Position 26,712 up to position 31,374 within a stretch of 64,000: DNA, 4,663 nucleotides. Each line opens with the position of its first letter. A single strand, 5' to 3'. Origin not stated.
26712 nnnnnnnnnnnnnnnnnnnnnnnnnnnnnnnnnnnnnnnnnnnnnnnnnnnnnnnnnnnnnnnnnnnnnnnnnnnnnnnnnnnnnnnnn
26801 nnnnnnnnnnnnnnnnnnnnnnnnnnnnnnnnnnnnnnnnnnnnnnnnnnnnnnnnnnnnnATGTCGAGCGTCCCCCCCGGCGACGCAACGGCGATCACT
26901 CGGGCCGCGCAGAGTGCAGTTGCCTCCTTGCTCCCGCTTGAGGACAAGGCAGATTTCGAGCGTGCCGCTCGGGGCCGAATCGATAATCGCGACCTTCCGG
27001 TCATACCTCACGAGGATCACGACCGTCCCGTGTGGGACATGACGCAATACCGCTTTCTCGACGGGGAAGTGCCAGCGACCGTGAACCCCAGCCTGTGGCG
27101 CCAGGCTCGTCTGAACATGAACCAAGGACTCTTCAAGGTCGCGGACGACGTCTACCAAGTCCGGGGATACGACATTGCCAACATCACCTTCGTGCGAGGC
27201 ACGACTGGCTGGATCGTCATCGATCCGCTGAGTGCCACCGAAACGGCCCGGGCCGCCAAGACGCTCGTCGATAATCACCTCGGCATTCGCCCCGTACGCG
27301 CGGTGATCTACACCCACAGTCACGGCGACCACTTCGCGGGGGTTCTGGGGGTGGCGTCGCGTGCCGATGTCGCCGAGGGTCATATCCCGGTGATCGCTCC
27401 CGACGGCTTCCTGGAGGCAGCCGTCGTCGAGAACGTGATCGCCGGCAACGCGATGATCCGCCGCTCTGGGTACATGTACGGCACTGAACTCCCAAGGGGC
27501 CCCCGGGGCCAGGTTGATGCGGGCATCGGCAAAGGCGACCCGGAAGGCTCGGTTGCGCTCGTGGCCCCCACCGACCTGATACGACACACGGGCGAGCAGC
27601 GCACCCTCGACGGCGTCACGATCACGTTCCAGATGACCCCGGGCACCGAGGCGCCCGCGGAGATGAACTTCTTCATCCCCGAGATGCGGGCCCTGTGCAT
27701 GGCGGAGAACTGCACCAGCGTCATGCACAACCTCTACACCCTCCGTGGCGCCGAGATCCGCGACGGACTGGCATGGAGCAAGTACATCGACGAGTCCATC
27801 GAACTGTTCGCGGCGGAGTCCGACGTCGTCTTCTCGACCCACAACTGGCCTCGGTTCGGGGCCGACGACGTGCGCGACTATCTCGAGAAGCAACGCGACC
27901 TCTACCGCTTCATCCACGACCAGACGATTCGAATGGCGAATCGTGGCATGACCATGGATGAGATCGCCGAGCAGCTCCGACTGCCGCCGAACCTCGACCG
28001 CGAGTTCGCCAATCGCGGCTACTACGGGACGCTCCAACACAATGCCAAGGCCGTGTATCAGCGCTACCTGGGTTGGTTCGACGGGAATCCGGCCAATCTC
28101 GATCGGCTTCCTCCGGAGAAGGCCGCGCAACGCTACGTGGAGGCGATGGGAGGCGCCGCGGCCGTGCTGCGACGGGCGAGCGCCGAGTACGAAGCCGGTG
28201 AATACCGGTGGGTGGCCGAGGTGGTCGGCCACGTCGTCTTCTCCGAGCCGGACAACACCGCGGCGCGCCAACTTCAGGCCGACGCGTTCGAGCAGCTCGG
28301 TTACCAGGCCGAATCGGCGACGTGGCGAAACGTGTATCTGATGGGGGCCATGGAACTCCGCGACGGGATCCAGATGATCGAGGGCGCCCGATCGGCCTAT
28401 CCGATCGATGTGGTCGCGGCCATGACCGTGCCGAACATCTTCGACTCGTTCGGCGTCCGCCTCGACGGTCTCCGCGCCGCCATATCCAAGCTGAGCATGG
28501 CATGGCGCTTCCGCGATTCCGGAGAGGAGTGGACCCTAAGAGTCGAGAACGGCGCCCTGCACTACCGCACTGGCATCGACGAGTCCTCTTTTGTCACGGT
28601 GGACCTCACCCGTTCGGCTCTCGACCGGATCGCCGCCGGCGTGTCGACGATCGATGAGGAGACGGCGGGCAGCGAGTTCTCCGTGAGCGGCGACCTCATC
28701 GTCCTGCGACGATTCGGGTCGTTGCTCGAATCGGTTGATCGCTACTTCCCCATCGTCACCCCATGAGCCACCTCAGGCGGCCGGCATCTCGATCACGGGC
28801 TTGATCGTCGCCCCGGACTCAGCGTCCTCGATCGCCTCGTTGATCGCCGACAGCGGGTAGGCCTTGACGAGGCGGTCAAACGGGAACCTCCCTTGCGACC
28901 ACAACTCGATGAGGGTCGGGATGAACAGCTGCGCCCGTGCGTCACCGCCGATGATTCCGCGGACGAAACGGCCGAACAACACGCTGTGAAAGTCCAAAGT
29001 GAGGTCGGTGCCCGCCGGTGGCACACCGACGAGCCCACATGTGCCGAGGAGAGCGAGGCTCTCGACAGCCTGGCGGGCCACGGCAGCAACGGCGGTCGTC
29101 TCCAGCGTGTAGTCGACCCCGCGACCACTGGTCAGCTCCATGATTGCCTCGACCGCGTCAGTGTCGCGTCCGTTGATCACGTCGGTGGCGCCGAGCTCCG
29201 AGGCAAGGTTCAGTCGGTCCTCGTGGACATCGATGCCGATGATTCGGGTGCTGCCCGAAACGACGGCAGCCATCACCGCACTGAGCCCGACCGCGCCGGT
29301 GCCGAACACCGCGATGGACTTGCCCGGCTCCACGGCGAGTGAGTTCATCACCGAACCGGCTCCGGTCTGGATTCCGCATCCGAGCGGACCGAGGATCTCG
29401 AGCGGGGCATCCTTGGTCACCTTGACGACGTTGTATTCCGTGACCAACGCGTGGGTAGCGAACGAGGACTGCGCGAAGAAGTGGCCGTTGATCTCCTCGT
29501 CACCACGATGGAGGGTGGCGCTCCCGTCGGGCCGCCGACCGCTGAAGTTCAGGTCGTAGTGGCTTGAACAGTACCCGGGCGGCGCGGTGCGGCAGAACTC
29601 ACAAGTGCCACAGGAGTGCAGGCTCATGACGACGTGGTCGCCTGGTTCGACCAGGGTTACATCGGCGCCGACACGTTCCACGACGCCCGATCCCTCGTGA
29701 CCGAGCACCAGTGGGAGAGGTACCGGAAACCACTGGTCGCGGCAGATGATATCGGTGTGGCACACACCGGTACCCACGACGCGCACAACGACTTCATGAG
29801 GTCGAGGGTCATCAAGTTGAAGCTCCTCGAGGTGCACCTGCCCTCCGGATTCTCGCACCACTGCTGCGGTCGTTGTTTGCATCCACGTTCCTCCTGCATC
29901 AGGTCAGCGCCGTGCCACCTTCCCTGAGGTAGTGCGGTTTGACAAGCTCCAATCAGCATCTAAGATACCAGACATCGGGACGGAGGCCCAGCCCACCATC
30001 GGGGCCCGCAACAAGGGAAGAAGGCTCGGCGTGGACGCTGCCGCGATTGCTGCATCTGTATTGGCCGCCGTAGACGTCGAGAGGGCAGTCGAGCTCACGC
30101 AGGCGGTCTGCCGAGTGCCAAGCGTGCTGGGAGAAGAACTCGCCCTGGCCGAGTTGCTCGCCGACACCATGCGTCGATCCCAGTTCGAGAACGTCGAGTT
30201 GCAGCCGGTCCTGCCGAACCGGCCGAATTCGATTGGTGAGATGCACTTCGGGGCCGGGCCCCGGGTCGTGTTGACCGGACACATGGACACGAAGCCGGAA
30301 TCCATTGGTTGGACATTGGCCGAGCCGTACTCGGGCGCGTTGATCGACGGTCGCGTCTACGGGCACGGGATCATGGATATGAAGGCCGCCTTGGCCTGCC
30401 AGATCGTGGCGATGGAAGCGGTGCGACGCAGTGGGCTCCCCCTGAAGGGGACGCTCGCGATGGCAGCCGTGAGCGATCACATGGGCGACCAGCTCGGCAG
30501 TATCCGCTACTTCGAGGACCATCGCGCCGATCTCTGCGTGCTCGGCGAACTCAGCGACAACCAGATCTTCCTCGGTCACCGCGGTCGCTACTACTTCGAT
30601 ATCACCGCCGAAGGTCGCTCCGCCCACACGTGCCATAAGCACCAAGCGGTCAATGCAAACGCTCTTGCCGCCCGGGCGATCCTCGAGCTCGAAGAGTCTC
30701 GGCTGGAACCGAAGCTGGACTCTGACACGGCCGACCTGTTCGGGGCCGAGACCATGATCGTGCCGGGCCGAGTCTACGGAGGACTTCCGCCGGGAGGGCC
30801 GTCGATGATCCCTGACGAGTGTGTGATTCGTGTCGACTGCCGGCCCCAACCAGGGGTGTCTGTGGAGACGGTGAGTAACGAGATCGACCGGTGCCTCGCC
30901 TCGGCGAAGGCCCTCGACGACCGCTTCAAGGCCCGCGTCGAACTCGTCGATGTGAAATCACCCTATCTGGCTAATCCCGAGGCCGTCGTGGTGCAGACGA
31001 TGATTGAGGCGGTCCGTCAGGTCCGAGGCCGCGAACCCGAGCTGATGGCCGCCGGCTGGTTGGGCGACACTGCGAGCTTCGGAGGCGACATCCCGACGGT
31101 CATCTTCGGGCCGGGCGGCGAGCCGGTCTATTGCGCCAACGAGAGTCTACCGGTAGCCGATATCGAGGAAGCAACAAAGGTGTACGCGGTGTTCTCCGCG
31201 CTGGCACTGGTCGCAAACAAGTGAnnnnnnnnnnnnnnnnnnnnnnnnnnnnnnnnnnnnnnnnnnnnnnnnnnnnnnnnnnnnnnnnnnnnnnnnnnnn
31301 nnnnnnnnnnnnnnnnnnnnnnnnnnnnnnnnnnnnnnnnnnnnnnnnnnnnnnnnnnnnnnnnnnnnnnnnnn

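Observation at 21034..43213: The same A/T-rich palindrome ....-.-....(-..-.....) sits in every promoter gap between 19.5 and 43.2 kb, suggesting one regulon of about 23 kb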

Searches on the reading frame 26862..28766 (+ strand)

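Call 10: search_protein_families(library=pfam, proteins=[window:26862-28766:+], max_evalue=0.00001)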
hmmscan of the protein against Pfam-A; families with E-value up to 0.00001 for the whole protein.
window:26862-28766:+ (634 aa): 4 families
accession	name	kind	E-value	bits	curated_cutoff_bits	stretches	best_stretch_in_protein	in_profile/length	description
PF14863.12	Alkyl_sulf_dimr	-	6.7e-64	214.9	26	1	364-502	1-139/139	Alkyl sulfatase dimerisation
PF14864.11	Alkyl_sulf_C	-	5.7e-30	104.5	27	1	515-634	5-125/125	Alkyl sulfatase C-terminal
PF00753.33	Lactamase_B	-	1.3e-19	71.4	22.7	1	104-224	4-143/196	Metallo-beta-lactamase superfamily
PF12706.13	Lactamase_B_2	-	3.6e-07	30.4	27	1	117-185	2-68/200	Beta-lactamase superfamily domain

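Call 41: search_protein_families(library=ncbifam, proteins=[window:26862-28766:+], max_evalue=1e-10)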
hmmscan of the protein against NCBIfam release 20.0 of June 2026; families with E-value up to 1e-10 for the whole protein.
window:26862-28766:+ (634 aa): 0 families

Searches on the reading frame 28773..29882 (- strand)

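Call 10: search_protein_families(library=pfam, proteins=[window:28773-29882:-], max_evalue=0.00001)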
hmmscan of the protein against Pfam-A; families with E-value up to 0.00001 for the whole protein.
window:28773-29882:- (369 aa): 4 families
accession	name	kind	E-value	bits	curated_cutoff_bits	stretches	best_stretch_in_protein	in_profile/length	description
PF00107.32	ADH_zinc_N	-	5.6e-24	85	31.8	1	197-316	1-117/129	Zinc-binding dehydrogenase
PF08240.17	ADH_N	-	1.1e-22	80.7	23.5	1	28-155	2-102/104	Alcohol dehydrogenase GroES-like domain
PF16912.11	Glu_dehyd_C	-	3.5e-08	33.6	34.9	1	188-365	32-210/211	Glucose dehydrogenase C-terminus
PF13602.12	ADH_zinc_N_2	-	6.9e-06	27.5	27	0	230-359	1-128/134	Zinc-binding dehydrogenase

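Call 41: search_protein_families(library=ncbifam, proteins=[window:28773-29882:-], max_evalue=1e-10)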
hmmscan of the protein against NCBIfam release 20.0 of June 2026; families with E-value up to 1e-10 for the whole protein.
window:28773-29882:- (369 aa): 18 families
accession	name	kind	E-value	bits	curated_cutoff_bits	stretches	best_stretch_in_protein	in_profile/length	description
TIGR02818.1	adh_III_F_hyde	equivalog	2.1e-77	260.7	543.95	1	5-366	3-368/368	S-(hydroxymethyl)glutathione dehydrogenase/class III alcohol dehydrogenase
TIGR03989.1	Rxyl_3153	subfamily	2e-72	244.5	440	1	4-365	2-369/370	NDMA-dependent alcohol dehydrogenase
TIGR03451.1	mycoS_dep_FDH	equivalog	3.7e-70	236.5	512.9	1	5-365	3-357/358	S-(hydroxymethyl)mycothiol dehydrogenase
NF041097.1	keto_inos_dh_IolM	equivalog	9.9e-41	139.7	450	2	182-364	202-387/389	scyllo-inosose 3-dehydrogenase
NF006940.0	PRK09422.1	equivalog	7.2e-34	117.2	344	2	6-170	3-171/338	alcohol dehydrogenase AdhP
TIGR00692.1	tdh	equivalog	1e-33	116.8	458.35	2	139-360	117-334/340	L-threonine 3-dehydrogenase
NF003808.0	PRK05396.1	equivalog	1e-33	116.7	380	2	138-314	118-290/341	L-threonine 3-dehydrogenase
TIGR03366.1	HpnZ_proposed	hypoth_equivalog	8.7e-30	104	328.1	1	26-302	3-269/315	putative phosphonate catabolism associated alcohol dehydrogenase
NF007642.0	PRK10309.1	equivalog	5.7e-24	85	550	1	7-122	3-117/347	galactitol-1-phosphate 5-dehydrogenase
NF010344.0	PRK13771.1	subfamily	7.7e-24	84.3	349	1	6-278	3-247/334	putative alcohol dehydrogenase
NF047908.1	AldhRedAhr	equivalog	1.5e-23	83.2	470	1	150-358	131-326/335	NADPH-dependent aldehyde reductase Ahr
TIGR03201.1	dearomat_had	equivalog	4.7e-21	75.2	338.65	1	12-361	7-343/349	6-hydroxycyclohex-1-ene-1-carbonyl-CoA dehydrogenase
TIGR02824.1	quinone_pig3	subfamily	2.8e-18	66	296.8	0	141-306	94-257/325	putative NAD(P)H quinone oxidoreductase, PIG3 family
NF041172.1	AcrlCoa_red_Thmprot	equivalog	5e-18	65.1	500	1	6-245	3-221/334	acryloyl-CoA reductase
TIGR02819.1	fdhA_non_GSH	equivalog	7e-17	61.1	636.95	1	26-267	34-269/397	formaldehyde dehydrogenase, glutathione-independent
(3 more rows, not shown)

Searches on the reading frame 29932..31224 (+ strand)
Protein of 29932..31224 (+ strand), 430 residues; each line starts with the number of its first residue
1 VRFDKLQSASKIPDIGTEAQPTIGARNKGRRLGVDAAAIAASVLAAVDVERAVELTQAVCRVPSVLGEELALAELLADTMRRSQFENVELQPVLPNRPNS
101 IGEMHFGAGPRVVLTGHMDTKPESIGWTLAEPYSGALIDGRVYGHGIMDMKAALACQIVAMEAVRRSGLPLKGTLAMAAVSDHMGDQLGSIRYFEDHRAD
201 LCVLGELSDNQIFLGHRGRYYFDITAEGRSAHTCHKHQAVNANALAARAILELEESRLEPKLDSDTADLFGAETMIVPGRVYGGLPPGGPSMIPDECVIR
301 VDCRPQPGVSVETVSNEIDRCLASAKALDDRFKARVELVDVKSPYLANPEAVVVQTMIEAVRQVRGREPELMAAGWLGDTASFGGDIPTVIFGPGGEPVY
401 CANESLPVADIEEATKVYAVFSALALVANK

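Call 10: search_protein_families(library=pfam, proteins=[window:29932-31224:+], max_evalue=0.00001)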
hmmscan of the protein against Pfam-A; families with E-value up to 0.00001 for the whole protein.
window:29932-31224:+ (430 aa): 2 families
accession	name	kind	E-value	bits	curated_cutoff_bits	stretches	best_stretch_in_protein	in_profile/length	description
PF01546.33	Peptidase_M20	-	2.9e-23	83.3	24.6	1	114-419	2-201/206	Peptidase family M20/M25/M40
PF07687.19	M20_dimer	-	9.6e-15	54.9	21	1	215-326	2-103/107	Peptidase dimerisation domain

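Call 16: find_related_loci(query=window:29932-31224:+, collection=genome_contigs, flank=10000)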
Query window:29932-31224:+ (430 aa) in genome_contigs; peptide patterns used: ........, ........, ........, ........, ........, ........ (x = any residue, [..] = any of these).
222 stretches matched a pattern; 198 encode a relative of the query (tblastn E <= 1e-3); the best 80 are kept; 80 distinct loci.
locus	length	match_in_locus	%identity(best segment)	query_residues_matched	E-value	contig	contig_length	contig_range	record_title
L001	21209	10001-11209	77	26-430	0e+0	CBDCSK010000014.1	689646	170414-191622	MAG: Candidatus Aldehydirespirator sp. isolate 158ad01d-a0e1-4362-9a4e-647a92b6262f genome assembly, contig: contig_14,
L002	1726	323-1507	77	36-430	0e+0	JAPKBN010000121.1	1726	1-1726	MAG: Dehalococcoidia bacterium isolate ANT-39 NODE_75662_length_1726_cov_3.993417, whole genome shotgun sequence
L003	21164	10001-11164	79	34-421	0e+0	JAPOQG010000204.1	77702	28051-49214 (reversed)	MAG: Acidimicrobiaceae bacterium isolate APA_bin_7 c_000000140783, whole genome shotgun sequence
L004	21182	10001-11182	77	26-421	0e+0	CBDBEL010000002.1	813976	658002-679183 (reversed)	MAG: Candidatus Aldehydirespirator sp. isolate 42010ebb-ea2b-4a2b-9d13-79554d05c50f genome assembly, contig: contig_2, w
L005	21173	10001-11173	77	31-421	0e+0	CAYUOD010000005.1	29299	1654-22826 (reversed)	MAG TPA_asm: uncultured Acidimicrobiales bacterium isolate SRP128015_co1_86 genome assembly, contig: NODE_1818_length_29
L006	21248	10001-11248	74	11-421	0e+0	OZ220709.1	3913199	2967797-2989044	MAG: Acidimicrobiales bacterium isolate 6b056a62-6b83-475f-8eea-6cb61c32e6fc genome assembly, chromosome: 1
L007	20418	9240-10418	78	34-426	0e+0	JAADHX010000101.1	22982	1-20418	MAG: Actinomycetota bacterium isolate M_MetaBat.222 contig-127_4158, whole genome shotgun sequence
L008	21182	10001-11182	76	26-421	0e+0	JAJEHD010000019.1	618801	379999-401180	MAG: Acidimicrobiia bacterium isolate p16x60bins.22 k141_704600, whole genome shotgun sequence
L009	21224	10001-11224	75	19-421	0e+0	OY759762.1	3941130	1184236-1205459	MAG: Acidimicrobiales bacterium isolate 58bc0cff-3a4e-4465-8a1f-db016ff7ac3d genome assembly, chromosome: 1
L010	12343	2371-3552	76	26-421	0e+0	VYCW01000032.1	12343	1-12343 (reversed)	MAG: Acidimicrobiaceae bacterium isolate SB0675_bin_25 NODE_2234_length_12343_cov_23.150798, whole genome shotgun sequen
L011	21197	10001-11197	76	28-421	0e+0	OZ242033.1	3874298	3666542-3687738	MAG: Candidatus Aldehydirespirator sp. isolate 1ca34421-b87b-4a0f-9797-154be5b25c54 genome assembly, chromosome: 1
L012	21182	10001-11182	78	26-421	0e+0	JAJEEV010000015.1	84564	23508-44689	MAG: Acidimicrobiia bacterium isolate p16x34bins.51 k141_195535, whole genome shotgun sequence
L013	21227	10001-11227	72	20-428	0e+0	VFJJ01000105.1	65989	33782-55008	MAG: Actinomycetota bacterium isolate Bin_62_11 c_000004813100, whole genome shotgun sequence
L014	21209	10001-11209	73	26-428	0e+0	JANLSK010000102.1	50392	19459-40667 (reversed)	MAG: Actinomycetes bacterium isolate OTE_25_metabat_366 OTE_25_k141_4320434, whole genome shotgun sequence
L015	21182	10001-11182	72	34-427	0e+0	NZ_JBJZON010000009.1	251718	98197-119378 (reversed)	Pseudonocardia sp. RS010 9, whole genome shotgun sequence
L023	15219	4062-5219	72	41-426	0e+0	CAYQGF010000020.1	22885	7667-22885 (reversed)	MAG TPA_asm: uncultured Iamiaceae bacterium isolate SRP344714_co1_236 genome assembly, contig: NODE_4270_length_22885_co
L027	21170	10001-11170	72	42-427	0e+0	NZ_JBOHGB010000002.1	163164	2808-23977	MAG: Actinophytocola sp. isolate SD8029_metabat2.bin.17 NODE_3_length_163164_cov_6.198262, whole genome shotgun sequence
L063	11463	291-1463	69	43-426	3e-177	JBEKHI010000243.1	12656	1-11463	MAG: Streptosporangiaceae bacterium isolate SPRUCE 273 SPRUCE_273_243, whole genome shotgun sequence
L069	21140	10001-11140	70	42-421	2e-176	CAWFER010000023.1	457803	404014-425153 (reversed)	MAG: uncultured Alphaproteobacteria bacterium isolate MFD05512.bin.2.115 genome assembly, contig: contig_4711, whole gen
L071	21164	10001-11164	71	39-426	3e-176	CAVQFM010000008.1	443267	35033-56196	MAG: uncultured Actinomycetes bacterium isolate MFD05841.bin.1.133 genome assembly, contig: contig_20160, whole genome s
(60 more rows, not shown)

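Call 23: search_protein_families(library=ncbifam, proteins=[window:29932-31224:+], max_evalue=0.00001)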
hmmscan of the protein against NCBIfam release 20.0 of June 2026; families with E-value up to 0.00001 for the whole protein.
window:29932-31224:+ (430 aa): 38 families (the best 25 are shown)
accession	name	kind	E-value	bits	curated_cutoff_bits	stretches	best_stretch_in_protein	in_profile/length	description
TIGR01910.1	DapE-ArgE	subfamily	9.5e-49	166.5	217.6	1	53-417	1-373/373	ArgE/DapE family deacylase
NF009555.0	PRK13004.1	equivalog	5.4e-36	124.3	321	1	51-423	16-393/399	YgeY family selenium metabolism-linked hydrolase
NF005306.0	PRK06837.1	subfamily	2.2e-35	122.3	376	1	108-422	96-418/427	ArgE/DapE family deacylase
NF005373.0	PRK06915.1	equivalog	4.9e-34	118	428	1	94-421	77-413/422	peptidase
NF009557.0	PRK13009.1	equivalog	6.5e-33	114.4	284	1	51-420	4-369/377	succinyl-diaminopimelate desuccinylase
NF006365.0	PRK08588.1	subfamily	3.3e-32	112.3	289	1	48-420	5-375/383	succinyl-diaminopimelate desuccinylase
NF006399.0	PRK08651.1-2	equivalog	2.3e-31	109.2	381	1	70-418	28-397/405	succinyl-diaminopimelate desuccinylase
NF006400.0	PRK08651.1-3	equivalog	5.6e-31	107.7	374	1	107-421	81-402/410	succinyl-diaminopimelate desuccinylase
TIGR01892.1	AcOrn-deacetyl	equivalog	6.8e-31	107.6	297.7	1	70-414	18-357/365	acetylornithine deacetylase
NF009558.0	PRK13013.1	equivalog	1.9e-29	102.6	428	1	43-421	7-419/429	acetylornithine deacetylase/succinyl-diaminopimelate desuccinylase family protein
TIGR03526.1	selenium_YgeY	hypoth_equivalog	3.4e-28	98.6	321.5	1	53-423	16-391/395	YgeY family selenium metabolism-linked hydrolase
TIGR01900.1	dapE-gram_pos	equivalog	3.8e-28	98.4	304.2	1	51-420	4-348/351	succinyl-diaminopimelate desuccinylase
NF005710.0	PRK07522.1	subfamily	2e-26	93.1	412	1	108-410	68-373/391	acetylornithine deacetylase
TIGR01246.1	dapE_proteo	equivalog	2e-26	92.9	361.8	1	53-419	2-364/370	succinyl-diaminopimelate desuccinylase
NF010589.0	PRK13983.1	equivalog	5.5e-26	91.4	333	1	69-420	38-404/409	M20 family metallo-hydrolase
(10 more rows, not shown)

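Call 34: search_protein_families(library=pfam, proteins=[L071:1464-2327:-, L071:20385-21164:-, L069:5227-6063:-, L069:6131-6730:+, L069:19217-20062:+, L069:20211-20798:+, L063:5925-6659:+, L023:3191-4030:-, L027:15803-16498:+, L027:16595-17341:+], max_evalue=0.0001)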
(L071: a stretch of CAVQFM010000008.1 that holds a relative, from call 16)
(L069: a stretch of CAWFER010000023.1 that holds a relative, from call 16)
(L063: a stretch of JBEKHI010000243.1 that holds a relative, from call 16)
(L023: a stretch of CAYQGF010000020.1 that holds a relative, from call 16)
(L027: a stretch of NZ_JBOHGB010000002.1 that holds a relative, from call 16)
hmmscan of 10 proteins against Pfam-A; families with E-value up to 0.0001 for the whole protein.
L071:1464-2327:- (288 aa): 1 family
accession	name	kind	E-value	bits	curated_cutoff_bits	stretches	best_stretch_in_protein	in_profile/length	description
PF00795.27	CN_hydrolase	-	8.3e-17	61.8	23.2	1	61-279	2-238/256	Carbon-nitrogen hydrolase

L071:20385-21164:- (260 aa): 2 families
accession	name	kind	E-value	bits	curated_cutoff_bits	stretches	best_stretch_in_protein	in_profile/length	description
PF01979.26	Amidohydro_1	-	2.9e-28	99.6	25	1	2-219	131-344/345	Amidohydrolase family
PF07969.17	Amidohydro_3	-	1.8e-17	64.5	29.7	1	57-217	307-468/472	Amidohydrolase family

L069:5227-6063:- (279 aa): 5 families
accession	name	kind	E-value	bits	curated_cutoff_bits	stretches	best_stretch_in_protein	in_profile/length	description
PF13489.12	Methyltransf_23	-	1.6e-16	60.9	27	1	36-193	1-124/164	Methyltransferase domain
PF08241.18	Methyltransf_11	-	2.9e-15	57.1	21.2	1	61-149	1-95/95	Methyltransferase domain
PF13649.12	Methyltransf_25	-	8.9e-15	55.6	27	1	60-145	1-97/97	Methyltransferase domain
PF08242.18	Methyltransf_12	-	4.6e-12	46.9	30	1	61-147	1-98/98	Methyltransferase domain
PF13847.12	Methyltransf_31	-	7.9e-05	22.8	27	0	59-162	6-124/145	Methyltransferase domain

L069:6131-6730:+ (200 aa): 1 family
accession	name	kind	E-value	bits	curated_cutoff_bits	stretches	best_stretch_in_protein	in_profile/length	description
PF00440.29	TetR_N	-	4.9e-07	29.9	24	1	15-59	2-46/47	Bacterial regulatory proteins, tetR family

L069:19217-20062:+ (282 aa): 1 family
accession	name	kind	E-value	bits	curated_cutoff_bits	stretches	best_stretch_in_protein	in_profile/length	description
PF00753.33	Lactamase_B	-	1.7e-27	97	22.7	1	58-258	4-190/196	Metallo-beta-lactamase superfamily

L069:20211-20798:+ (196 aa): 5 families
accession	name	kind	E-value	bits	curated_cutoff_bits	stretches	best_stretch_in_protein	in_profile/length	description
PF00702.32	Hydrolase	-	2.6e-21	77.3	26.4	1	19-162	48-190/191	haloacid dehalogenase-like hydrolase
PF13419.12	HAD_2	-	3.1e-18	67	23.8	1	52-168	62-177/178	Haloacid dehalogenase-like hydrolase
PF13242.12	Hydrolase_like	-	5e-08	33.2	22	1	123-188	2-69/75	HAD-hyrolase-like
PF12710.13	HAD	-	3.8e-05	24.6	27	1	6-150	12-180/189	haloacid dehalogenase-like hydrolase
PF13344.12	Hydrolase_6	-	9.2e-05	22.9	27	0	68-102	13-47/101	Haloacid dehalogenase-like hydrolase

L063:5925-6659:+ (245 aa): 1 family
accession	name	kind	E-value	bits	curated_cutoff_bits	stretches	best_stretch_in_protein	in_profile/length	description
PF03070.21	TENA_THI-4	-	2.8e-06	27.7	22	1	61-240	22-207/210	TENA/THI-4/PQQC family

L023:3191-4030:- (280 aa): 0 families

L027:15803-16498:+ (232 aa): 0 families

L027:16595-17341:+ (249 aa): 0 families

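Call 56: search_solved_structures(query=window:30031-31224:+, max_evalue=1e-10)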
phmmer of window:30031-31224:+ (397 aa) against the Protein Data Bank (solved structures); distinct sequences matched with E-value up to 1e-10: 14.
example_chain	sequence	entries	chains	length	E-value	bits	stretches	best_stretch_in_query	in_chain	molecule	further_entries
7rsf_A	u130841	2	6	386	2e-21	79.7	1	14-363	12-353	Acetylornithine deacetylase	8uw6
5vo3_A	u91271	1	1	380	1e-20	77.4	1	17-385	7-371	Succinyl-diaminopimelate desuccinylase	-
3ic1_A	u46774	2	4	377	1.3e-20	77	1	17-386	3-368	Succinyl-diaminopimelate desuccinylase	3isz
7uoi_A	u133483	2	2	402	4.1e-20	75.4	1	9-209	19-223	succinyl-diaminopimelate desuccinylase | Probable succinyl-diaminopimelate desuccinylase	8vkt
3pfo_A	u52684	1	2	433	2.5e-17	66.3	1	74-390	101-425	putative acetylornithine deacetylase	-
4o23_A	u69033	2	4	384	5.4e-17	65.1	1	18-394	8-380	Succinyl-diaminopimelate desuccinylase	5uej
4ppz_A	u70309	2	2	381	7.6e-17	64.6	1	19-394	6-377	Succinyl-diaminopimelate desuccinylase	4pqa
1vgy_A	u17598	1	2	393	1.7e-16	63.5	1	18-388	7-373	succinyl-diaminopimelate desuccinylase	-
3tx8_A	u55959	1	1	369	1.6e-14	57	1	20-209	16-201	Succinyl-diaminopimelate desuccinylase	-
4h2k_A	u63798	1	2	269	2.7e-14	56.2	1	17-175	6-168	Succinyl-diaminopimelate desuccinylase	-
7lgp_A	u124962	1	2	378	1e-13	54.4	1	19-386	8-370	Succinyl-diaminopimelate desuccinylase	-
8f8o_A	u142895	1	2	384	3.4e-13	52.6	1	29-386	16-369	Succinyl-diaminopimelate desuccinylase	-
7t1q_A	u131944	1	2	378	3.6e-13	52.6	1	29-386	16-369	Succinyl-diaminopimelate desuccinylase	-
4onw_A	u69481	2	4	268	4.8e-12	48.9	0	75-177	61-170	Succinyl-diaminopimelate desuccinylase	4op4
